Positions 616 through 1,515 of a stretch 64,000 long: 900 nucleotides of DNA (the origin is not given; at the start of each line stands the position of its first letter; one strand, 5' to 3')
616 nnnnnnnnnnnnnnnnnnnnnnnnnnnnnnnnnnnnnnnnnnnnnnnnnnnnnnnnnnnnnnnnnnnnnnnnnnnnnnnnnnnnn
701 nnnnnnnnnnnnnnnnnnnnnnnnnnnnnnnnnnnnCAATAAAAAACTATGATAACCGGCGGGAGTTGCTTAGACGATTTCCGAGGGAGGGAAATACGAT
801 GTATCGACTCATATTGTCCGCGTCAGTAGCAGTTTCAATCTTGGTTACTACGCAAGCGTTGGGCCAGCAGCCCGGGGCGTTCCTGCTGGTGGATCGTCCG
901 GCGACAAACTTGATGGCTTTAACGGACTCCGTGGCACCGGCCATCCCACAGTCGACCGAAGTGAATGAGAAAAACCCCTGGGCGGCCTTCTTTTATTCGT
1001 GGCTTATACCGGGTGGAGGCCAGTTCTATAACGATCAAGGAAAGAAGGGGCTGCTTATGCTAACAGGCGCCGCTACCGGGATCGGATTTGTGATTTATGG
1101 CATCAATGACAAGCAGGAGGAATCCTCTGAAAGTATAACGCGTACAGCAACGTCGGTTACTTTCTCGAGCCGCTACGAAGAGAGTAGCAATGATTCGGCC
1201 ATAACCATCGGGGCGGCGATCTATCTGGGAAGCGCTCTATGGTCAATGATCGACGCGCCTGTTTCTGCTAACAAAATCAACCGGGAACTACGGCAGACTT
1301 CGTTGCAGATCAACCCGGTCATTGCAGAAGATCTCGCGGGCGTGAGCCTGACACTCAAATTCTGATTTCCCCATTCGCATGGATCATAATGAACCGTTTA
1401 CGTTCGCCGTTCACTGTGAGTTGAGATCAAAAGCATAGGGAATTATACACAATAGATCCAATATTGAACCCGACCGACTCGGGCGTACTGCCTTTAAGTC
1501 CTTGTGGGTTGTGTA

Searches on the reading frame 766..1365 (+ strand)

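Call 31: search_protein_families(library=pfam, proteins=[window:766-1365:+], max_evalue=0.001)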
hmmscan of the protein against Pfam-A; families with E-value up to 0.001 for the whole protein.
window:766-1365:+ (199 aa): 1 family
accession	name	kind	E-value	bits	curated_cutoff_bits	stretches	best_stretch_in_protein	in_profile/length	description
PF18935.5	DUF5683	-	7.2e-08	33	26.7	1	68-175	2-124/151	Family of unknown function (DUF5683)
